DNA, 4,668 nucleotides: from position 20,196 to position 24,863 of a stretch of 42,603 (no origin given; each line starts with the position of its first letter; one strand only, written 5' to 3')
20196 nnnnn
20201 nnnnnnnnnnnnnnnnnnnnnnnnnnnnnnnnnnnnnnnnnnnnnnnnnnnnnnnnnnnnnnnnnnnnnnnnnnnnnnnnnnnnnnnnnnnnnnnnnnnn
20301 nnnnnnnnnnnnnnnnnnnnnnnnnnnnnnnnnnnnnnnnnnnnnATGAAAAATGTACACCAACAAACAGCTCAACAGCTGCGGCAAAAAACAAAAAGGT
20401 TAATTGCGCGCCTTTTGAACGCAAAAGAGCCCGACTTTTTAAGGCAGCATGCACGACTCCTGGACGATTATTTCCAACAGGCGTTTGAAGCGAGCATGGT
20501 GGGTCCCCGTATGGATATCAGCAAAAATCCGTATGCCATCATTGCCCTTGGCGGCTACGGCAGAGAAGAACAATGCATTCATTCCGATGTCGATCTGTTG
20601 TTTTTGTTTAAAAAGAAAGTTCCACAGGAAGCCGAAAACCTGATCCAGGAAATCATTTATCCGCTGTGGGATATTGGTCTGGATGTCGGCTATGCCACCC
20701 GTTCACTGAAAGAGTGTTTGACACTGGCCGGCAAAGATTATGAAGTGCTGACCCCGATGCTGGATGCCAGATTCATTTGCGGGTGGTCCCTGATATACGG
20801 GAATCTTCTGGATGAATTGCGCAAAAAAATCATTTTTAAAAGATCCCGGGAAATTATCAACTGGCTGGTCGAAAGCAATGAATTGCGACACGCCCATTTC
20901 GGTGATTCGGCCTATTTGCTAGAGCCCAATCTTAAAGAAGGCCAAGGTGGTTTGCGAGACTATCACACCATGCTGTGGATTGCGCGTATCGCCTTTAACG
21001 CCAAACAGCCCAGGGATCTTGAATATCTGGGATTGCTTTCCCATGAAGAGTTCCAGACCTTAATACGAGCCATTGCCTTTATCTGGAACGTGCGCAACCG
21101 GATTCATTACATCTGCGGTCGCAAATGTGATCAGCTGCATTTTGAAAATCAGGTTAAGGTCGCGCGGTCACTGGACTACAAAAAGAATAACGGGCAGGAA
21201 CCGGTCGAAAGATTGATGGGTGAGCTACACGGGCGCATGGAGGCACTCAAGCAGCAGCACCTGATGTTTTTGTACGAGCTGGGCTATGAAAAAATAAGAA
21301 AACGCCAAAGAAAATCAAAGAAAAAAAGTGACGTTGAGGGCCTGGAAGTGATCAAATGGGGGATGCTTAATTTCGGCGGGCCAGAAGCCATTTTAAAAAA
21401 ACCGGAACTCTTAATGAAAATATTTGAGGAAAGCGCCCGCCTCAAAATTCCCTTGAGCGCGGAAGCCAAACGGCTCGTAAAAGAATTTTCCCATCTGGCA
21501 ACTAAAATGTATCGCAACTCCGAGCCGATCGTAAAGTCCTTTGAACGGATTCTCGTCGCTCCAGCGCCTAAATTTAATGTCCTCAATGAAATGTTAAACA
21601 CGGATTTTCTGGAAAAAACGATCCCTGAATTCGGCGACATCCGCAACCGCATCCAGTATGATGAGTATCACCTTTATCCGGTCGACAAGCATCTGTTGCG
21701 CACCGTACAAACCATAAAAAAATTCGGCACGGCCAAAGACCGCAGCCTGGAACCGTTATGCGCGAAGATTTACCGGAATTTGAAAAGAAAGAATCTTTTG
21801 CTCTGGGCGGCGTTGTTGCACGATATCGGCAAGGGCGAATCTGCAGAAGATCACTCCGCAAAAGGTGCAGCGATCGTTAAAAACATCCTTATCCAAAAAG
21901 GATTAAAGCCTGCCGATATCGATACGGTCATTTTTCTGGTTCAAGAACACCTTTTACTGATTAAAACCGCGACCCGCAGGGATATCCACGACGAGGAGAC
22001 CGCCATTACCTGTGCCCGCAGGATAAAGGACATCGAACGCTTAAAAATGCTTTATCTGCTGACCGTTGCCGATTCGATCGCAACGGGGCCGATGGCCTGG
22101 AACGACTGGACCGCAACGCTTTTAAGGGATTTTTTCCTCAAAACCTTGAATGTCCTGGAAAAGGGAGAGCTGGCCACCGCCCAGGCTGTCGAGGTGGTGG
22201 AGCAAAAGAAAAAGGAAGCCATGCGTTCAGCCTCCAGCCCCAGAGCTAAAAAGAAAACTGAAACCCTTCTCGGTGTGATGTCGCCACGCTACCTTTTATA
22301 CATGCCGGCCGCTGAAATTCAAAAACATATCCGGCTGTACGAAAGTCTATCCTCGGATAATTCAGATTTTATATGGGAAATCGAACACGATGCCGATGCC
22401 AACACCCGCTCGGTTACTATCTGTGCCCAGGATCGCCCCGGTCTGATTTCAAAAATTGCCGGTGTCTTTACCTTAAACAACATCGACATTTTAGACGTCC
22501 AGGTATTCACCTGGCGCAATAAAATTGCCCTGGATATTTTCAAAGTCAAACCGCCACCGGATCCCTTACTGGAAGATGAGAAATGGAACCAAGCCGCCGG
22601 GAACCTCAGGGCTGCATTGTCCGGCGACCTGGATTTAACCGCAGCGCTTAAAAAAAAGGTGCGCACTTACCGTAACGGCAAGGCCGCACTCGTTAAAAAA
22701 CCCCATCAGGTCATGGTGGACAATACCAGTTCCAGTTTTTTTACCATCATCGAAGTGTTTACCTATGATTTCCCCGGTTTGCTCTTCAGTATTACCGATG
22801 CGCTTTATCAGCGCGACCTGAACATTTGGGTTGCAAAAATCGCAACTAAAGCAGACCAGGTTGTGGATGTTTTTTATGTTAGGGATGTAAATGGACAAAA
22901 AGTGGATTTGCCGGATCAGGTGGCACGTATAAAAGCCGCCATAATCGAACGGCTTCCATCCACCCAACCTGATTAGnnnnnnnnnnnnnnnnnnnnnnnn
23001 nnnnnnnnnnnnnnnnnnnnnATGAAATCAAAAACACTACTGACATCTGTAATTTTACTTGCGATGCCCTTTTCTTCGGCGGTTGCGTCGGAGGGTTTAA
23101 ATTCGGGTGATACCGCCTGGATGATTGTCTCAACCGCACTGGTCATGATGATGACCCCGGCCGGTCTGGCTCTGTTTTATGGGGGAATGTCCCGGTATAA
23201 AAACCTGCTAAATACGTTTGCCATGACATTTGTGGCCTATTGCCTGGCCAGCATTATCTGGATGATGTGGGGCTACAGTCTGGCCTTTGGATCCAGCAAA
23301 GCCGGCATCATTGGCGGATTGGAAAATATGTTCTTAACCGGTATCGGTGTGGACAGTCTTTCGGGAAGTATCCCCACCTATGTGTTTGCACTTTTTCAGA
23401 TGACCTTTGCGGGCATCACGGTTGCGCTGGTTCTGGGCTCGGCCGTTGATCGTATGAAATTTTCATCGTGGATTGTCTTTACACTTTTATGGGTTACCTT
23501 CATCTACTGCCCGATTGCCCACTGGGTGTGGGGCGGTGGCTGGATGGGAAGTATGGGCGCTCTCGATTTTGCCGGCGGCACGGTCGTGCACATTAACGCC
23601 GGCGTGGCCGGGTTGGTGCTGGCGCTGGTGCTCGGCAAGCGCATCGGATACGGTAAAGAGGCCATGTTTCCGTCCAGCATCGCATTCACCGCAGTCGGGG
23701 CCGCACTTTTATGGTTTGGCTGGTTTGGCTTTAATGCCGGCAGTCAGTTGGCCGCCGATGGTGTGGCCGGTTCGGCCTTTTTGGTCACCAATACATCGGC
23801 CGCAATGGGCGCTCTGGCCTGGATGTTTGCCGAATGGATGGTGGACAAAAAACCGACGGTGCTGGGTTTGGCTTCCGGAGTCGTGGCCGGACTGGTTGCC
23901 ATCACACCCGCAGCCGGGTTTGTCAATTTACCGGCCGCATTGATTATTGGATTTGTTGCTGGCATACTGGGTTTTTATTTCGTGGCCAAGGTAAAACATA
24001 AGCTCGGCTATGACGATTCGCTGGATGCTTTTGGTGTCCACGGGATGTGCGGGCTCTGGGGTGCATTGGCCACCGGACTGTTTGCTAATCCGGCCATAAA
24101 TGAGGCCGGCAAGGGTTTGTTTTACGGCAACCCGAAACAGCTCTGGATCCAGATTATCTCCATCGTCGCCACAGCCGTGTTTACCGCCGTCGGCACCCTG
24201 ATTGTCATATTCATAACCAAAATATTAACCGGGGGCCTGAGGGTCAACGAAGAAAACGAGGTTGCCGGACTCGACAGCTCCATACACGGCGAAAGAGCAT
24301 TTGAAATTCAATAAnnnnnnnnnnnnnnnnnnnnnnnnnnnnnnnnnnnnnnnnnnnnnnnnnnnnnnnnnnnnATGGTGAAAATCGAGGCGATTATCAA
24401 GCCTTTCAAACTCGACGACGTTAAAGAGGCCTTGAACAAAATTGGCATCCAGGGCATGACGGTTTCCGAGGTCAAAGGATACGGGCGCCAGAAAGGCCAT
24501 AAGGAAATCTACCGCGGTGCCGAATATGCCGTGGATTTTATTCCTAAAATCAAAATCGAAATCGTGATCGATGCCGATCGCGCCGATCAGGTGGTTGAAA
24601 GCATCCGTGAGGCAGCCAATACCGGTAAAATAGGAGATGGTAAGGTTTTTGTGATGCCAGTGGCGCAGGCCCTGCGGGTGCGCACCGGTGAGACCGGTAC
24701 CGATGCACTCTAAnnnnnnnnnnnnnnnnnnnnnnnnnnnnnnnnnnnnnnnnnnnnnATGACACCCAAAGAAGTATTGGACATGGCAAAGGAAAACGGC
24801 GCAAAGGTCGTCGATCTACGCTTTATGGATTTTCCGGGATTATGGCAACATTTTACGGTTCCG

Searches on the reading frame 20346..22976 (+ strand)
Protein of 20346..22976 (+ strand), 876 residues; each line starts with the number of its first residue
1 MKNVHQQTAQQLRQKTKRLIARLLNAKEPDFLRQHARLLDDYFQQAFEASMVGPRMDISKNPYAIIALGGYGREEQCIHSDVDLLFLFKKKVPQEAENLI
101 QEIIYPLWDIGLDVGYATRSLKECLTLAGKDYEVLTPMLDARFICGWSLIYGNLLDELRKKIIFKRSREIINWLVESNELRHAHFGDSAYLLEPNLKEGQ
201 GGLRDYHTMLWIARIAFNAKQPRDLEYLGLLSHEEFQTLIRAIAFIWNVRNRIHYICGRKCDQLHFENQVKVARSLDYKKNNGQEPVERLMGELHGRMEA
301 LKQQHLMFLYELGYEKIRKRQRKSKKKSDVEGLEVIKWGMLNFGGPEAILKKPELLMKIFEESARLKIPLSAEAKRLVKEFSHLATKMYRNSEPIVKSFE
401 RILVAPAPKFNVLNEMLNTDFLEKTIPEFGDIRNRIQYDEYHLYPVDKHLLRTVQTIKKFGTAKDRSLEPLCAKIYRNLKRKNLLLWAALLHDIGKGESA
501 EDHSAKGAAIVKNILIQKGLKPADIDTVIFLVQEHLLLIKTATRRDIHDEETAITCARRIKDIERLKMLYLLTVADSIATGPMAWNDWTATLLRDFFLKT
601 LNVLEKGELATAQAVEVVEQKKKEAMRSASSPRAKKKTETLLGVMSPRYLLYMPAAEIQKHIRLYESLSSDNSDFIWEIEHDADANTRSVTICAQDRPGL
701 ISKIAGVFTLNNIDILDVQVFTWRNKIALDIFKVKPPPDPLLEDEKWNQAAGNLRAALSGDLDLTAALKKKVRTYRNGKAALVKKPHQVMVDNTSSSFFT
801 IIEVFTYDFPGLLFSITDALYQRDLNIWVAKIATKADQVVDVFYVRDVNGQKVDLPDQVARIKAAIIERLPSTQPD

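Call 7: search_protein_families(library=pfam, proteins=[window:20346-22976:+])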
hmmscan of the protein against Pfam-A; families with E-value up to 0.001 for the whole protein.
window:20346-22976:+ (876 aa): 7 families
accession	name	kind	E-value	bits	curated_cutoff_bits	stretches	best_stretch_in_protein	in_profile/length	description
PF08335.16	GlnD_UR_UTase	-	6.3e-38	130.4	21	1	175-308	7-140/141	GlnD PII-uridylyltransferase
PF01842.31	ACT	-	6.9e-12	45.3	27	1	689-735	2-50/66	ACT domain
PF01966.28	HD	-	4.2e-09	37.2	22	1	449-567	4-114/116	HD domain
PF03445.19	DUF294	-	4.9e-06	26.9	21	1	19-104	6-91/138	Putative nucleotidyltransferase DUF294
PF01909.29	NTP_transf_2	-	0.0001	23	21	0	62-124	14-79/93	Nucleotidyltransferase domain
PF24931.1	ACT_ACR9_3rd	-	0.00019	21.9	27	0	789-858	2-72/98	ACR9-like, ACT-like domain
PF13291.12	ACT_4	-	0.00032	21.7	27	0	690-727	9-47/80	ACT domain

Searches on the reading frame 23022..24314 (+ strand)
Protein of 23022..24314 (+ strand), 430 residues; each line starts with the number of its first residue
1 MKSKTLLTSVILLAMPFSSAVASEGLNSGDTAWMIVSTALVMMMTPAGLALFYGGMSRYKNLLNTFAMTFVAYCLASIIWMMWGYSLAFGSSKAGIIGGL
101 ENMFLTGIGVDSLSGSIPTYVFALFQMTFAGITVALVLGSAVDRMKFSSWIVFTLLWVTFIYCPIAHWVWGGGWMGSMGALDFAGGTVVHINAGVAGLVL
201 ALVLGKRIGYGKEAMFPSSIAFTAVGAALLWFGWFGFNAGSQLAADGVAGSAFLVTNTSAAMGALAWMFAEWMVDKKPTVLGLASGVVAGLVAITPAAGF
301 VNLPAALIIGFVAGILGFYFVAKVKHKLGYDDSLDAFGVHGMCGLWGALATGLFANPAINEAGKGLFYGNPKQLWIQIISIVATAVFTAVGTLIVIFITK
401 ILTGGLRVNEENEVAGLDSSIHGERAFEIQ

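Call 25: search_protein_families(library=pfam, proteins=[window:23022-24314:+], max_evalue=0.00001)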
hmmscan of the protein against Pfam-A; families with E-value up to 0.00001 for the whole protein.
window:23022-24314:+ (430 aa): 1 family
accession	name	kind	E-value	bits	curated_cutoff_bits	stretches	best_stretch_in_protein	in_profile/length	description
PF00909.26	Ammonium_transp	-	5.8e-129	430.7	23.2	1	32-426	1-398/399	Ammonium Transporter Family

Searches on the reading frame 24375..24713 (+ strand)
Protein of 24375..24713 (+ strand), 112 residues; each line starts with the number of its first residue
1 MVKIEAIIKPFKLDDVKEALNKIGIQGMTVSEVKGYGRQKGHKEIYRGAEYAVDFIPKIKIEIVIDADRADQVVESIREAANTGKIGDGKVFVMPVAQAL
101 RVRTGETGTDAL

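Call 64: search_protein_families(library=ncbifam, proteins=[window:24375-24713:+], max_evalue=1e-8)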
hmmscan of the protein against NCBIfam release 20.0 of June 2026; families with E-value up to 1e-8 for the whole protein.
window:24375-24713:+ (112 aa): 2 families
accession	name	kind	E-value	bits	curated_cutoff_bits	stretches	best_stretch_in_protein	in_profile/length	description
NF008111.0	PRK10858.1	equivalog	4.2e-49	165.6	202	1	1-111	1-111/112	nitrogen regulatory protein P-II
NF007946.0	PRK10665.1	equivalog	5.4e-47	159.2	181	1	3-112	3-112/112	P-II family nitrogen regulator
